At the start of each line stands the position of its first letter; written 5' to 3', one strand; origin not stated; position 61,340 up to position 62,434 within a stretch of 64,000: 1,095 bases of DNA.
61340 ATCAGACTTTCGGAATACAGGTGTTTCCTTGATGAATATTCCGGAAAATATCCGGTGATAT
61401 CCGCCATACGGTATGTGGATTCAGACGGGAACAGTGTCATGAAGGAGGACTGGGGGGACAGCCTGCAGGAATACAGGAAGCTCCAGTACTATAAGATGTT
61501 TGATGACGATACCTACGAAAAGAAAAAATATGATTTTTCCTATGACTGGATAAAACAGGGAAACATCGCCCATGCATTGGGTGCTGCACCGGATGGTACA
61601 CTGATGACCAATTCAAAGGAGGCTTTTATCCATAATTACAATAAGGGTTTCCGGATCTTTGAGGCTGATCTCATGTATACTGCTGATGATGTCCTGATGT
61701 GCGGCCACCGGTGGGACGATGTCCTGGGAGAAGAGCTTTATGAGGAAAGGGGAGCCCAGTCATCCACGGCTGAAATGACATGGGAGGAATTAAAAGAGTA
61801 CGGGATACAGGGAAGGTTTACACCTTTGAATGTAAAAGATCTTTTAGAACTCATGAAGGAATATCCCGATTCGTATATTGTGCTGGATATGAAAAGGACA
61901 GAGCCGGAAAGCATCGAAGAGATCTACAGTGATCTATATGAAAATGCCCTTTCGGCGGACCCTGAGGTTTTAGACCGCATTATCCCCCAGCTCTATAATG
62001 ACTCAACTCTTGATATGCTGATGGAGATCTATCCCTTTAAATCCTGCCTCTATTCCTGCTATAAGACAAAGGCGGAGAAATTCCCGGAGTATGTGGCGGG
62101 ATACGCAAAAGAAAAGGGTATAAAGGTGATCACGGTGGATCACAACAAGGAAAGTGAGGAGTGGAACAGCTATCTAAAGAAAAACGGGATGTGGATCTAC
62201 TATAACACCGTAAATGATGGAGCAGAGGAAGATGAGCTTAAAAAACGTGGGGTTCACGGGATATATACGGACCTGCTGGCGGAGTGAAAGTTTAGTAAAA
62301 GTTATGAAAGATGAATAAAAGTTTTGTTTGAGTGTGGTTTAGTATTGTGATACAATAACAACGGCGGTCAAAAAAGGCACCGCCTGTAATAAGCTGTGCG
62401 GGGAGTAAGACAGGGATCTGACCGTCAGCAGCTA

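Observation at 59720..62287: Rosetta-stone fusion: LtaS-like transferase fused to the GDPD-like domain that is a separate neighbouring gene elsewhere in the locus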

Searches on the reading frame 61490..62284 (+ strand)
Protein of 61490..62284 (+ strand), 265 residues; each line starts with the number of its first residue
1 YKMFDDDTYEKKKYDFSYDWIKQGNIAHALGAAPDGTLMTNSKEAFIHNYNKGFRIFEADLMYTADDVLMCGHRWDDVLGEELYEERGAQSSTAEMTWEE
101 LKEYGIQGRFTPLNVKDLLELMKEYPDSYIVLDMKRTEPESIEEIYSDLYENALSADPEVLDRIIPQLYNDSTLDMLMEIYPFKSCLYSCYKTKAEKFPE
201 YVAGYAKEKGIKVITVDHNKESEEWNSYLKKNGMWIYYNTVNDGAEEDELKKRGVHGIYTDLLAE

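Call 7: find_homologous_proteins(query=window:61490-62284:+, max_evalue=0.00001)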
Query seq(265 aa) (265 aa): 84 proteins with E <= 0.00001 among 706 candidates.
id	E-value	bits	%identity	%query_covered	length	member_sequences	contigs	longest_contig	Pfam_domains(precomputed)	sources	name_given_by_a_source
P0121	1.1e-45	174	39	95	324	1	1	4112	PF03009.24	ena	-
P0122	5.7e-44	169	39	94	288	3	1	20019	PF03009.24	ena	-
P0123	1.5e-42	164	38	96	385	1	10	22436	PF03009.24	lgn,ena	-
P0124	7.1e-42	162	37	98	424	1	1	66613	PF03009.24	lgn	-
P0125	5.4e-41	159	38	91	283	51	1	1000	PF03009.24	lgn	-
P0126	2.0e-40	157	38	91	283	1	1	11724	PF03009.24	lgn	-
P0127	4.2e-40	156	38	94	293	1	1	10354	PF03009.24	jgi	jgi:glycerophosphoryl diester phosphodiesterase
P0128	2.1e-39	154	39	93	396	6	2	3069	PF03009.24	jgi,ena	-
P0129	3.3e-39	153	36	96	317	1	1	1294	PF03009.24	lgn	-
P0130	3.7e-38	150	38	93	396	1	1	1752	PF03009.24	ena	-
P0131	5.7e-38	149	38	89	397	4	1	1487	PF03009.24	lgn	-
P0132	6.7e-38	149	38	92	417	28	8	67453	PF03009.24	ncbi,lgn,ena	-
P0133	6.7e-38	149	39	93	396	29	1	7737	PF27612.1,PF03009.24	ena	-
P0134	9.0e-38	148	37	91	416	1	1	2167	PF03009.24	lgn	-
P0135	9.9e-38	148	36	93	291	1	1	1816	PF03009.24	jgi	jgi:glycerophosphoryl diester phosphodiesterase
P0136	5.5e-37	146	40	89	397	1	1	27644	PF03009.24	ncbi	-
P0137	6.6e-37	146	35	94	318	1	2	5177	PF03009.24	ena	-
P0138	1.9e-36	144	37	93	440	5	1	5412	PF27612.1,PF03009.24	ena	-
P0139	2.0e-36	144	37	93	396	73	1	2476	PF03009.24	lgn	-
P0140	5.6e-36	143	38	93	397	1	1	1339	PF03009.24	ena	-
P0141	2.7e-35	140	36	91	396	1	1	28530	PF03009.24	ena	-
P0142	3.6e-35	140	36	92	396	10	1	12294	PF03009.24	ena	-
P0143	3.6e-35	140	38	93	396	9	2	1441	PF03009.24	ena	-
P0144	5.4e-35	139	37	93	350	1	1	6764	PF03009.24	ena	-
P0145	7.8e-35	139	36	89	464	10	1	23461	PF03009.24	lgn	-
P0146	7.9e-35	139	36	93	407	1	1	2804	PF03009.24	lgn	-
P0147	8.6e-35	139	36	92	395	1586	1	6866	PF03009.24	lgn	-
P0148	9.7e-35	138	38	93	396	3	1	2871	PF03009.24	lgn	-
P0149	1.5e-34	138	38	93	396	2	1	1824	PF03009.24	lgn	-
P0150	2.0e-34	137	36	92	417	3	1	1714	PF03009.24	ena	-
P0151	2.2e-34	137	36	93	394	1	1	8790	PF03009.24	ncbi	ncbi:glycerophosphodiester phosphodiesterase family protein [Anaerotignum sp.]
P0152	2.3e-34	137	36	92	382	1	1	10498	PF03009.24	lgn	-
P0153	3.9e-34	136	32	94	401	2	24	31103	PF07833.17,PF03009.24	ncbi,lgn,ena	-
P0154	5.5e-34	136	37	93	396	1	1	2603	PF03009.24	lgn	-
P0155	5.5e-34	136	37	93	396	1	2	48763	PF03009.24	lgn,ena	-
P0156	7.4e-34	136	34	90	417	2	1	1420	PF03009.24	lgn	-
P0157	9.8e-34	135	35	93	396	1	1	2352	PF03009.24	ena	-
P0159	1.9e-33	134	35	97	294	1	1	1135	PF03009.24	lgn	-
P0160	2.2e-33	134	36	93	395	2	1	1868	PF27612.1,PF03009.24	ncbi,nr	ncbi:MAG: hypothetical protein IKT73_02140 [Anaerotignum sp.]|nr:hypothetical protein [Anaerotignum 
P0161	2.5e-33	134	36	93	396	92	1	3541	PF03009.24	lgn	-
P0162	2.6e-33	134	36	93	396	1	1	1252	PF03009.24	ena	-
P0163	3.7e-33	133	37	92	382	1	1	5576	PF03009.24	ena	-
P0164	8.1e-33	132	36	93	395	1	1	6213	PF03009.24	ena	-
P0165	1.3e-32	131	35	93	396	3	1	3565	PF03009.24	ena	-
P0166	1.3e-32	131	37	93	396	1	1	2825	PF03009.24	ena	-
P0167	1.3e-32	131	35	93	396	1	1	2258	PF03009.24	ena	-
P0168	1.6e-32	131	36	93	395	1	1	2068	PF03009.24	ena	-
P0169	1.8e-32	131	40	81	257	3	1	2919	PF27612.1,PF03009.24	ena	-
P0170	1.8e-32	131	36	93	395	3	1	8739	PF03009.24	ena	-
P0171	1.9e-32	131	35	93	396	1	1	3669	PF03009.24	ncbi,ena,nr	ncbi:MAG: hypothetical protein IKY38_00410 [Anaerotignum sp.]|nr:hypothetical protein [Anaerotignum 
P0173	2.4e-32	131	33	93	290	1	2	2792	PF03009.24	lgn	-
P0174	2.7e-32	130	37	92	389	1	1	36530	PF03009.24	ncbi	ncbi:MAG: glycerophosphodiester phosphodiesterase family protein [Anaerotignum faecicola]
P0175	2.7e-32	130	36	93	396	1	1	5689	PF03009.24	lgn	-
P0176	3.1e-32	130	36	93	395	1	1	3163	PF03009.24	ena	-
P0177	4.5e-32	130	36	93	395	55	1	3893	PF03009.24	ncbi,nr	ncbi:MAG: hypothetical protein J6L66_07560 [Anaerotignum sp.]|nr:hypothetical protein [Anaerotignum 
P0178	5.0e-32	130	35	93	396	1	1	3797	PF03009.24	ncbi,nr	ncbi:MAG: hypothetical protein IKT73_03120 [Anaerotignum sp.]|nr:hypothetical protein [Anaerotignum 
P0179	5.9e-32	129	36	93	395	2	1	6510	PF03009.24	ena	-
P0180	1.1e-31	128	33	97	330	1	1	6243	PF03009.24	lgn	-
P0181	1.4e-31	128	35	93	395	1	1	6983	PF03009.24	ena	-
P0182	1.7e-31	128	35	93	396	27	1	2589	PF03009.24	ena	-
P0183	6.8e-31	126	30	93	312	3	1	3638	PF03009.24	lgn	-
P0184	1.2e-30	125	35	94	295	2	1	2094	PF03009.24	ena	-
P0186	4.8e-30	123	32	90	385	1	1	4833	PF07833.17,PF03009.24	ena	-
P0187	2.3e-29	121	36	92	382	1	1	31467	PF03009.24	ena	-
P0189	6.0e-29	119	34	94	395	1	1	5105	PF03009.24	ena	-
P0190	6.8e-29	119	37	89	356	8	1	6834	PF03009.24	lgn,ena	-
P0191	1.8e-28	118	32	90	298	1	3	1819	PF03009.24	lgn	-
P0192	6.3e-28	116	34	83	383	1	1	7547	PF03009.24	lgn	-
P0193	6.8e-27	113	31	93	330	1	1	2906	PF03009.24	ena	-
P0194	9.1e-27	112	35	89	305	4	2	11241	PF03009.24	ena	-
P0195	1.3e-26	112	34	91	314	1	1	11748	PF03009.24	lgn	-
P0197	3.4e-24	104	30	90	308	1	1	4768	PF03009.24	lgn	-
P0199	1.4e-23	102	31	90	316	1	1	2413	PF03009.24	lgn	-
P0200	6.3e-23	100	42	63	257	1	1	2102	PF03009.24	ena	-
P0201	2.1e-21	95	31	90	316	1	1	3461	PF03009.24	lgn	-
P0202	9.5e-18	83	31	92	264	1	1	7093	PF03009.24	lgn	-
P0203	1.2e-14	73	30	89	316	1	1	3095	PF03009.24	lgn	-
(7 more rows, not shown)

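Call 9: find_encoding_contigs(protein=P0132, flank=8000, max_places=4)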
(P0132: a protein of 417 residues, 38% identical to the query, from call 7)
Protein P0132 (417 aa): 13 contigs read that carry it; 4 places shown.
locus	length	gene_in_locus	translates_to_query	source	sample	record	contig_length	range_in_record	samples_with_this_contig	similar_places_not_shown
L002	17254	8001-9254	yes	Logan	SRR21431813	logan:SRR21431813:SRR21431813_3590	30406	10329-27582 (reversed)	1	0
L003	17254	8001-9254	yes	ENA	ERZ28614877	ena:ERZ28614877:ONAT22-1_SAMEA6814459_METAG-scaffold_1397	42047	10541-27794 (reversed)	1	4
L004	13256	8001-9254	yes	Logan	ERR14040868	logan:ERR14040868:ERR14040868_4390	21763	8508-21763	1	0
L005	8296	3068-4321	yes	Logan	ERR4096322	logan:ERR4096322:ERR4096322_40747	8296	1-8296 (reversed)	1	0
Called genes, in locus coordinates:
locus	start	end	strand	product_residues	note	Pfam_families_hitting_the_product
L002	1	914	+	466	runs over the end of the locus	PF03062:MBOAT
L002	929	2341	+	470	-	PF16822:ALGX, PF14286:DHHW (weak)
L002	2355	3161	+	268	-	-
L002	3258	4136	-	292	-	PF00126:HTH_1, PF03466:LysR_substrate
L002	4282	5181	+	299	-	PF00892:EamA, PF03151:TPT, PF00892:EamA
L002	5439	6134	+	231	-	PF01520:Amidase_3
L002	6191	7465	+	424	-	PF00270:DEAD, PF00271:Helicase_C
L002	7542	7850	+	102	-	PF06949:DUF1292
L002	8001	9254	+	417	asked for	PF03009:GDPD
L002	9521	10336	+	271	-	PF01256:Carb_kinase (faint), PF08543:Phos_pyr_kin, PF00294:PfkB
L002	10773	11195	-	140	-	-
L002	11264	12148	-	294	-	PF00082:Peptidase_S8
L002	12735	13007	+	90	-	-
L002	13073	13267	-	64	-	-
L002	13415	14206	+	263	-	PF00149:Metallophos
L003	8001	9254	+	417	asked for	PF03009:GDPD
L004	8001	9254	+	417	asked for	PF03009:GDPD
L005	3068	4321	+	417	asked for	PF03009:GDPD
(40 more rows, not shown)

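Call 13: search_solved_structures(query=window:61490-62284:+, max_evalue=1, show_alignments=2)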
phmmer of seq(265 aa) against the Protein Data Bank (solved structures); distinct sequences matched with E-value up to 1: 3.
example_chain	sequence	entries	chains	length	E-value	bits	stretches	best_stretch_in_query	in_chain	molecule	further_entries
8ghh_A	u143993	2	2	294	0.35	13.6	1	119-166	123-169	Glycerophosphodiester phosphodiesterase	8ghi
3l12_A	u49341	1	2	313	0.5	13.1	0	35-108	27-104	Putative Glycerophosphoryl diester phosphodiesterase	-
2gyy_A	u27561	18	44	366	0.84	12.3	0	25-100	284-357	Aspartate beta-semialdehyde dehydrogenase | Aspartate-semialdehyde dehydrogenase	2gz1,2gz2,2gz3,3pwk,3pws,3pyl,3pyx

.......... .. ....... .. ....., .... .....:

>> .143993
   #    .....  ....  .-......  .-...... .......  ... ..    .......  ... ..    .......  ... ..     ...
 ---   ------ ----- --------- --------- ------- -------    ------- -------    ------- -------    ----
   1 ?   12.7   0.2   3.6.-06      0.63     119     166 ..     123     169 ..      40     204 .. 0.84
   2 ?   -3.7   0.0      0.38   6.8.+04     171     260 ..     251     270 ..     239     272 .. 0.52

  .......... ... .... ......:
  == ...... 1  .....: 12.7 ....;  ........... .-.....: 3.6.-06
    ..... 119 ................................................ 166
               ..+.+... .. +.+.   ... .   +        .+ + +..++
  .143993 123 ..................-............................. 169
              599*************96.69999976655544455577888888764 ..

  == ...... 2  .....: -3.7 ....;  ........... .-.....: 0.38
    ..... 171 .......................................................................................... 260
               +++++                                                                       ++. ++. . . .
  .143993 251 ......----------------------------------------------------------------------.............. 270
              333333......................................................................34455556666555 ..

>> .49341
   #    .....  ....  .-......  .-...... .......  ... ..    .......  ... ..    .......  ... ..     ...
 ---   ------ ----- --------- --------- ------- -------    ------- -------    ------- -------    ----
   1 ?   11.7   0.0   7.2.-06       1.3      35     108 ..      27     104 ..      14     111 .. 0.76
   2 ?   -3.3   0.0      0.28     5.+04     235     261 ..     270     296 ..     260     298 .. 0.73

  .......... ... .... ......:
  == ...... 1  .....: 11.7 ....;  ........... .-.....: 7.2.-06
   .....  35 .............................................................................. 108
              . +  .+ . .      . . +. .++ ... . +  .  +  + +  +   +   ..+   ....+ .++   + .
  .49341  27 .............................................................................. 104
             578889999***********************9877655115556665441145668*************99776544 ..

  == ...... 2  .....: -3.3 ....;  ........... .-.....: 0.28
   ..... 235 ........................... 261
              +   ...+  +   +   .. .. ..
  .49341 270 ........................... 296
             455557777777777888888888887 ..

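Call 20: find_related_loci(query=A2, collection=genome_contigs, flank=6000)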
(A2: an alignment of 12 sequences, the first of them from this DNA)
Query A2 (260 aa) in genome_contigs; peptide patterns used: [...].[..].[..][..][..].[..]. (x = any residue, [..] = any of these).
114 stretches matched a pattern; 105 encode a relative of the query (tblastn E <= 1e-3); the best 80 are kept; 80 distinct loci.
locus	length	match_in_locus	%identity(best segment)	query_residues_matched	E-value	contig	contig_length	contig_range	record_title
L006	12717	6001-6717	41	21-260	5e-54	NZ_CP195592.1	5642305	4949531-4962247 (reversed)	Paenibacillus sp. DYY-L-2 chromosome, complete genome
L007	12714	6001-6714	39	21-259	3e-52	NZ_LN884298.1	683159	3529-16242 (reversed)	Paenibacillus ihumii strain AT5, whole genome shotgun sequence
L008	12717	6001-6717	40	21-260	8e-52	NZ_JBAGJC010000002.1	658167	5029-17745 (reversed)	Paenibacillus sanfengchensis strain H32 Scaffold2, whole genome shotgun sequence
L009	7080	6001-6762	38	11-260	6e-49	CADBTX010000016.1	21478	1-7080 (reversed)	MAG: uncultured Lachnospiraceae bacterium isolate RUG14293 genome assembly, contig: RUG14293_asm_16, whole genome shotgu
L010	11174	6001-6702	39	11-258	8e-48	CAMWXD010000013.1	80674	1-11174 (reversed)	MAG TPA_asm: uncultured Eubacterium sp. isolate SRR14411328_bin.4_metawrap_v1.3_MAG genome assembly, contig: NODE.54_len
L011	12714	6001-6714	36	21-260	5e-47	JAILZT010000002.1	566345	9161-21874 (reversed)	MAG: Paenibacillus sp. isolate HOT.CON.154 Contig2, whole genome shotgun sequence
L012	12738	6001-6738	39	14-259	1e-46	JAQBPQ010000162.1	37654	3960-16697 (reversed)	MAG: Cohnella sp. isolate RYN_351 scaffold_2601768, whole genome shotgun sequence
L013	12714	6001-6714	37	21-260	1e-46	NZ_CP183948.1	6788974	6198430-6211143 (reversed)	Paenibacillus nitricinens strain AC7 chromosome, complete genome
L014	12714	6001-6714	36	21-260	6e-46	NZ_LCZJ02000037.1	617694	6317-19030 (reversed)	Paenibacillus etheri strain SH7 Contig_34, whole genome shotgun sequence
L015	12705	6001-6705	37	21-258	7e-45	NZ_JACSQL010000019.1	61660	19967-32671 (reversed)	Paenibacillus gallinarum strain Sa2BVA9 NODE_19_length_61660_cov_32.135865, whole genome shotgun sequence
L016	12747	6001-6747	34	8-258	1e-43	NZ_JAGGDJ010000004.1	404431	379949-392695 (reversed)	Paenibacillus artemisiicola strain MWE-103 contig4_Paenibacillus_sp._MWE-103, whole genome shotgun sequence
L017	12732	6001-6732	39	11-256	2e-42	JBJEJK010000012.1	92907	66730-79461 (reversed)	MAG: Anaerotignum sp. isolate PUUB16_bin.013 NODE_136_length_92907_cov_11.413691, whole genome shotgun sequence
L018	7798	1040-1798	35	2-260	9e-43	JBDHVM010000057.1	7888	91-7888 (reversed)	MAG: Peptostreptococcus sp. isolate AS-MESO-OLR.352 NODE_33700_length_7888_cov_4.191525, whole genome shotgun sequence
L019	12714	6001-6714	33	21-260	3e-42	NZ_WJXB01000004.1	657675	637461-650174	Paenibacillus monticola strain LC-T2 Scaffold4_1, whole genome shotgun sequence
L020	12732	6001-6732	36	11-258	3e-42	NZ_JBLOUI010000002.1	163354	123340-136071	Peptacetobacter sp. AB800 contig00002, whole genome shotgun sequence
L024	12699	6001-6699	35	21-256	8e-42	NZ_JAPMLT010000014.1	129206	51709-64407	Tumebacillus lacus strain DT12 Scaffold14, whole genome shotgun sequence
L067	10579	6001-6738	33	7-258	3e-36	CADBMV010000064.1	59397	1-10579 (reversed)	MAG: uncultured Erysipelotrichaceae bacterium isolate RUG14118 genome assembly, contig: RUG14118_asm_64, whole genome sh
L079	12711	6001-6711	36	15-256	2e-35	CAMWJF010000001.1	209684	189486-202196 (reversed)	MAG TPA_asm: uncultured Lachnospiraceae bacterium isolate SRR14411258_bin.9_metawrap_v1.3_MAG genome assembly, contig: N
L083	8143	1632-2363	36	15-260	6e-36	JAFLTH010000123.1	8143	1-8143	MAG: Lachnospiraceae bacterium isolate HAN048 Seq123, whole genome shotgun sequence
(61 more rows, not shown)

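Call 21: predict_structure(alignment_id=A1)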
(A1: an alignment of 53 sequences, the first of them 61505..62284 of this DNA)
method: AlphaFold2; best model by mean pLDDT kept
length: 260 residues; sequences in the alignment: 53
mean_pLDDT: 93.0   pTM: 0.91
mean pLDDT of the five models: 93.0, 92.4, 92.0, 91.1, 91.0
residues with pLDDT >= 90: 219; 70-90: 28; 50-70: 10; < 50: 3
segments of 3 or more residues with pLDDT < 50: 1-3
pLDDT, mean of each block of 10 residues (from residue 1): 69 95 98 97 98 97 95 88 70 95 97 98 95 93 97 96 94 97 87 90 96 92 96 97 96 93
secondary structure, 60 per line:
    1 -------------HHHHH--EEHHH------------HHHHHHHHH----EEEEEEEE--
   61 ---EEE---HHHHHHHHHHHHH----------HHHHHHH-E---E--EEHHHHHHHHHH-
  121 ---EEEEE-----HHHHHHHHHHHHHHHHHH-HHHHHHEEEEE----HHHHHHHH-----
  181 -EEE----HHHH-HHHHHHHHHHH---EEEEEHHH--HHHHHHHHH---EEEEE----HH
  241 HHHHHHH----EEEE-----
elements in order: H14-18 H38-46 E51-58 E64-66 H70-82 H93-99 H110-119 E124-128 H134-151 H153-158 E159-163 H168-175 E182-184 H189-192 H194-204 E208-212 H218-226 E230-234 H239-247 E252-255

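Call 24: fold_search(model_id=the predicted structure, library=pdb)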
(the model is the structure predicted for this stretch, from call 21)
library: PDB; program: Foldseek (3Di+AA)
matches with E <= 10: 1729; with E <= 0.001: 65
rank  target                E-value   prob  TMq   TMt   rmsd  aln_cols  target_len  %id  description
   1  3l12_A                5.3e-13  1.00  0.68  0.60   5.3       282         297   20  Crystal structure of Putative glycerophosphoryl diester phosphodiesterase (YP_165505.1) from Silicibacter pomeroyi DSS (released 2009-12-29)
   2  3l12_B                8.3e-12  1.00  0.68  0.61   5.5       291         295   18  Crystal structure of Putative glycerophosphoryl diester phosphodiesterase (YP_165505.1) from Silicibacter pomeroyi DSS (released 2009-12-29)
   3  3no3                  3.3e-11  1.00  0.70  0.75   3.3       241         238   19  Crystal structure of a glycerophosphodiester phosphodiesterase (BDI_0402) from Parabacteroides distasonis ATCC 8503 at 1 (released 2010-07-28)
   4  4r7o_G                6.4e-11  1.00  0.65  0.63   5.1       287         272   14  Crystal Structure of Putative Glycerophosphoryl Diester Phosphodiesterasefrom Bacillus anthraci (released 2014-09-10)
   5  2pz0_B                7.6e-11  1.00  0.68  0.72   3.6       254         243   20  Crystal structure of Glycerophosphodiester Phosphodiesterase (GDPD) from T. tengcongensis (released 2008-04-01)
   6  5t9b                  9.7e-11  1.00  0.72  0.72   4.1       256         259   13  Crystal structure of B. subtilis 168 GlpQ in complex with glycerol-3-phosphate (5 minute soak) (released 2016-11-02)
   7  3ks5_B                1.1e-10  1.00  0.69  0.72   3.7       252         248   16  Crystal structure of Putative glycerophosphoryl diester phosphodiesterase (17743486) from AGROBACTERIUM TUMEFACIENS st (released 2009-12-08)
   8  2pz0_A                1.3e-10  1.00  0.69  0.74   3.9       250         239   19  Crystal structure of Glycerophosphodiester Phosphodiesterase (GDPD) from T. tengcongensis (released 2008-04-01)
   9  8ghi                  1.8e-10  1.00  0.62  0.59   5.9       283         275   20  Crystal structure of Staphylococcus aureus Lysophosphatidylglycerol phospholipase D (released 2023-11-01)
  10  8ghh                  1.8e-10  1.00  0.61  0.58   5.9       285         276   21  Crystal structure of Staphylococcus aureus Lysophosphatidylglycerol phospholipase D (released 2023-11-01)
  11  7wwc_A                1.9e-10  1.00  0.69  0.40   3.8       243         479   16  Crystal structure of beta-1,3(4)-glucanase with Laminaritriose (released 2023-02-15)
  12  5t91                  1.9e-10  1.00  0.74  0.74   3.8       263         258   13  Crystal structure of B. subtilis 168 GlpQ in complex with bicine (released 2016-11-02)
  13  4r7o_E                1.9e-10  1.00  0.65  0.62   5.2       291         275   15  Crystal Structure of Putative Glycerophosphoryl Diester Phosphodiesterasefrom Bacillus anthraci (released 2014-09-10)
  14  1vd6                  3.0e-10  1.00  0.64  0.75   3.9       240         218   17  Crystal Structure of Glycerophosphoryl Diester Phosphodiesterase complexed with Glycerol (released 2005-04-05)
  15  2oog_D                3.8e-10  1.00  0.70  0.68   4.8       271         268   17  Crystal structure of glycerophosphoryl diester phosphodiesterase from Staphylococcus aureus (released 2007-02-06)
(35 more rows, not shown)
